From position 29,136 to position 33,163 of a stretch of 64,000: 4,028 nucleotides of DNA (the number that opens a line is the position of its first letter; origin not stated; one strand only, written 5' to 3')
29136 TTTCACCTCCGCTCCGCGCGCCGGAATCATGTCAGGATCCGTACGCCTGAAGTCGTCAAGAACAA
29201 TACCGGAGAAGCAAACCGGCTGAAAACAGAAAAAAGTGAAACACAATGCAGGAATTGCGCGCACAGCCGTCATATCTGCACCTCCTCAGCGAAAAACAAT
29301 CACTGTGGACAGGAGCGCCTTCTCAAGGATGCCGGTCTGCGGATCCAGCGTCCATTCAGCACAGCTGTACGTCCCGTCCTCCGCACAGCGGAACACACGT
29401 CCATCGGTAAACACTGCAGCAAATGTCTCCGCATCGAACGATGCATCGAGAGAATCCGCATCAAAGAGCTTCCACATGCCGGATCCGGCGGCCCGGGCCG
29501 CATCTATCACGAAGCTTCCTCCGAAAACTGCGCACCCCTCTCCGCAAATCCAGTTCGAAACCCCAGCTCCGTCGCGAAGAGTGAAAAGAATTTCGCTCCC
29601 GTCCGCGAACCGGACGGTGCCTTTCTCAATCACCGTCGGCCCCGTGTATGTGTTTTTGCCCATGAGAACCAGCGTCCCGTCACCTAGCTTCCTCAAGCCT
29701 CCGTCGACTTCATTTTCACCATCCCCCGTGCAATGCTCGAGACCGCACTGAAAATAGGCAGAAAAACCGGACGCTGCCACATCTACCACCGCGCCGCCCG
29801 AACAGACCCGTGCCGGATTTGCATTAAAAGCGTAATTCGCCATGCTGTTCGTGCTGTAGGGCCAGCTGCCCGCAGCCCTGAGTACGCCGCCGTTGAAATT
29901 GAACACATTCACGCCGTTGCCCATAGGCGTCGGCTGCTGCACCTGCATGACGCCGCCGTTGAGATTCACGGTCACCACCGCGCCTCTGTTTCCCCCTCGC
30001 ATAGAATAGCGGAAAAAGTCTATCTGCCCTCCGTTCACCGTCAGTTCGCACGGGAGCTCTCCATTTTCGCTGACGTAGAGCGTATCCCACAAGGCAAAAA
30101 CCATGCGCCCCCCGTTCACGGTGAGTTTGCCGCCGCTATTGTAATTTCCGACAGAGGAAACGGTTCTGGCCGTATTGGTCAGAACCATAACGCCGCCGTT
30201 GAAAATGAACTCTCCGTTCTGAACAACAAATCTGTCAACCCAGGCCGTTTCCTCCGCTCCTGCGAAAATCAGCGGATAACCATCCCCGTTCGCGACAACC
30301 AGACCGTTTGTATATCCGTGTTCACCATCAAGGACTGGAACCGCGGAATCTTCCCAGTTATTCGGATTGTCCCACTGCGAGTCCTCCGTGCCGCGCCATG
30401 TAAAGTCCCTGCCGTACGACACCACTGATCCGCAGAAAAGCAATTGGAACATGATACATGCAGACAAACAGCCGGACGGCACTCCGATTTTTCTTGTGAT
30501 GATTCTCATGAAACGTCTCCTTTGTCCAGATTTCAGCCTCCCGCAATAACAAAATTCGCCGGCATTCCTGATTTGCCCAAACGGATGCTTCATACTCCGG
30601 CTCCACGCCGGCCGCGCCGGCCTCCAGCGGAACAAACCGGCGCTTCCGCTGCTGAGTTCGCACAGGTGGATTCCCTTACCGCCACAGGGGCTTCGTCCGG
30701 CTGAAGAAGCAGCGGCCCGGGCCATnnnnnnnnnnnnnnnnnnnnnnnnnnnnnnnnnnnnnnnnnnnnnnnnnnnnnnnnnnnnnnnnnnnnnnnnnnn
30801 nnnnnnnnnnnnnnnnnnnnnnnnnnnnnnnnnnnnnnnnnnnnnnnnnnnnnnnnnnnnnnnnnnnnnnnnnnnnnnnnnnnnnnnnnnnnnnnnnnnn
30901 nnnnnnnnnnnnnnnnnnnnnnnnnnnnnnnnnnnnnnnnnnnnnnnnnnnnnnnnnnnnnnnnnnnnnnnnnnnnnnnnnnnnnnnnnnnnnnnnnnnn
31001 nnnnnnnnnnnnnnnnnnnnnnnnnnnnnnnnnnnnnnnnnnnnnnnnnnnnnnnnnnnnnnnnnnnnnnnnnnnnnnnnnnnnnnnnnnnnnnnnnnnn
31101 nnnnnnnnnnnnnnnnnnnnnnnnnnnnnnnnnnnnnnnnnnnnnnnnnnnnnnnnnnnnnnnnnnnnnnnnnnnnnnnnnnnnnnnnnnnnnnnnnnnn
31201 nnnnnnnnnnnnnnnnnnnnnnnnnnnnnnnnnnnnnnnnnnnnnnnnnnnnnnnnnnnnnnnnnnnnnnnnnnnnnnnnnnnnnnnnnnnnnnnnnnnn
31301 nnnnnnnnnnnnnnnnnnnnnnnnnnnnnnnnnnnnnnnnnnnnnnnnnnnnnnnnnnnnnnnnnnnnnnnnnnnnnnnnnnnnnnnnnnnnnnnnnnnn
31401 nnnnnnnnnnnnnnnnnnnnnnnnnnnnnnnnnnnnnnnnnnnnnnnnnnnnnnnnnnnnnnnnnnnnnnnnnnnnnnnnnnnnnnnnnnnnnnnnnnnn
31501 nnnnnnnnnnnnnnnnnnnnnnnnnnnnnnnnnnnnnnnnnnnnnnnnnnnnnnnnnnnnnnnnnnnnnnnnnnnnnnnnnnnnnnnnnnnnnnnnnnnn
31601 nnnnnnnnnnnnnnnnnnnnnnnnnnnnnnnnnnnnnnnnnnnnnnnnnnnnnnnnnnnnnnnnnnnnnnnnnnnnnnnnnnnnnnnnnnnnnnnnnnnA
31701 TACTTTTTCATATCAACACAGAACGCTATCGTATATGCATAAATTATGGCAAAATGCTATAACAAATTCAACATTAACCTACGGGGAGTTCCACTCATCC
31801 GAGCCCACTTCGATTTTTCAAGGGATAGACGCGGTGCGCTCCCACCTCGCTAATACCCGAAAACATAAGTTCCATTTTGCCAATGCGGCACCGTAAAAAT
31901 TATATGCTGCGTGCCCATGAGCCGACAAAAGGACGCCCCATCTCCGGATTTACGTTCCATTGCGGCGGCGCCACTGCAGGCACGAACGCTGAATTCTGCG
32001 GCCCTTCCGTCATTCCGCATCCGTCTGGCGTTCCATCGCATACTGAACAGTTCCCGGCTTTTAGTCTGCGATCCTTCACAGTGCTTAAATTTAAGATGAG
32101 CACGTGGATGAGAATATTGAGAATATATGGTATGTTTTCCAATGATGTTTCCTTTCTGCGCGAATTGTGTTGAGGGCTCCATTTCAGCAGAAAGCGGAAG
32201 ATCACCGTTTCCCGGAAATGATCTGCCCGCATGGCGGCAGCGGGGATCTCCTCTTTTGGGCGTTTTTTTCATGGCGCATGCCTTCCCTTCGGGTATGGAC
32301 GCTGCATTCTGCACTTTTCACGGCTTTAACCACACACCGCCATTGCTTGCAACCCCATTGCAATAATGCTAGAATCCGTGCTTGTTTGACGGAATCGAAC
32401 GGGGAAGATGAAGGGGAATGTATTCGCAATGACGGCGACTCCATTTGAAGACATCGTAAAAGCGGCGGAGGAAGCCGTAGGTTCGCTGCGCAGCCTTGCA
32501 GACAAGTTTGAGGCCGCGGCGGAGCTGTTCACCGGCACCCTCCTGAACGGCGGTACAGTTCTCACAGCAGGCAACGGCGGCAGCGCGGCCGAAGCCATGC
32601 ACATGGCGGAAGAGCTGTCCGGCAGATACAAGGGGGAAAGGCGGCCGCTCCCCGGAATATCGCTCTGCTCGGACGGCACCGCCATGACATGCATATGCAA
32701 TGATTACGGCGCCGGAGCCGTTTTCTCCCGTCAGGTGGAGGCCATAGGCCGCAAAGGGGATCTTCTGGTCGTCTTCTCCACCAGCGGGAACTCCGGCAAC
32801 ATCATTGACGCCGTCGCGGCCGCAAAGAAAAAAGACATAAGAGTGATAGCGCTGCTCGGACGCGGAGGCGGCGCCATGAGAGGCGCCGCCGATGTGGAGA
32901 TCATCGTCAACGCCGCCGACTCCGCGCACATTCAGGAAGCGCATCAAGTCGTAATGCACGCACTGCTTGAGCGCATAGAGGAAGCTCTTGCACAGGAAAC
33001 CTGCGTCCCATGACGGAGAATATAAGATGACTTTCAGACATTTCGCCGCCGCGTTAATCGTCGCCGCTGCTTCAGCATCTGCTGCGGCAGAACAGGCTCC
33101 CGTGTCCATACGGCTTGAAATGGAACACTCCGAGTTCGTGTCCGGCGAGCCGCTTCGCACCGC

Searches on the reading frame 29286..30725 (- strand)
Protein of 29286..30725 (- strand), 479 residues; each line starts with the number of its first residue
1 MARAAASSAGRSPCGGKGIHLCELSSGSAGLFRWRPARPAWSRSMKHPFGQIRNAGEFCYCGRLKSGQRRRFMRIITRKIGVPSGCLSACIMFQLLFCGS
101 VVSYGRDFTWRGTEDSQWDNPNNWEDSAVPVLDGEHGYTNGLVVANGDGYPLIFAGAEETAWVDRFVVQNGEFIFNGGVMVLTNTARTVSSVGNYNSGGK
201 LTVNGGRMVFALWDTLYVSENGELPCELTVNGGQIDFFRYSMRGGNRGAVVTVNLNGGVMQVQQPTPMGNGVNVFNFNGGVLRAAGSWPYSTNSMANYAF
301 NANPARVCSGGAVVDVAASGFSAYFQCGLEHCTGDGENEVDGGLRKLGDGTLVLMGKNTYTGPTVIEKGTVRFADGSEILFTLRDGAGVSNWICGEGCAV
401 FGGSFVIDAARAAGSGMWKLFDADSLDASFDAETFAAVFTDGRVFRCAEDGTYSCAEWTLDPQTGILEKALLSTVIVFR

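Call 9: search_protein_families(library=pfam, proteins=[window:29286-30725:-], max_evalue=0.01)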
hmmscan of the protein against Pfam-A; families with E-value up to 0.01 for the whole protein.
window:29286-30725:- (479 aa): 1 family
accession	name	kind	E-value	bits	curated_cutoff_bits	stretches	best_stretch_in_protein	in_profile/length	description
PF12951.13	PATR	-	1.5e-09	38.2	27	1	344-372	1-29/30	Passenger-associated-transport-repeat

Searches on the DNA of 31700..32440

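Call 35: search_rna_families(source=window, start=31700, end=32440, threshold=evalue, max_evalue=10)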
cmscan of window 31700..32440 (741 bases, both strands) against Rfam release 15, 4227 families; matches with E-value up to 10: 1.
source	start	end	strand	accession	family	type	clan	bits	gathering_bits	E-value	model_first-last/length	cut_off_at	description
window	31819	31843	-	RF02126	GHRLOS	Gene; lncRNA;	-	12.3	48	2.5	1-70/70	no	Ghrelin opposite strand RNA conserved region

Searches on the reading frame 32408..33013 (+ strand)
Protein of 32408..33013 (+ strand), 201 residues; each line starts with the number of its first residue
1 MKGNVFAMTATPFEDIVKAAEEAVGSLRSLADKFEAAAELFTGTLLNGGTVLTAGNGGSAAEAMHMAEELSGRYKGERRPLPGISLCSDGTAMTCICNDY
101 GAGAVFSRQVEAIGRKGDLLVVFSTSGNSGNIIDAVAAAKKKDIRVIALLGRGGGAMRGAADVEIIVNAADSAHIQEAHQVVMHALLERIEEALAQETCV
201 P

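Call 9: search_protein_families(library=pfam, proteins=[window:32408-33013:+], max_evalue=0.01)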
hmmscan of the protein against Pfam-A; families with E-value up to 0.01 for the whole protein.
window:32408-33013:+ (201 aa): 3 families
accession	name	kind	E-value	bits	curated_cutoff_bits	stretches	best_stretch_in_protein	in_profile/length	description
PF13580.11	SIS_2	-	5.5e-26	91.7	27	1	28-151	15-138/138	SIS domain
PF01380.27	SIS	-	1.3e-05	25.4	25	1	115-173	52-110/131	SIS domain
PF18702.7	DUF5642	-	0.0032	17.8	26.2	1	109-189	53-130/186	Domain of unknown function (DUF5642)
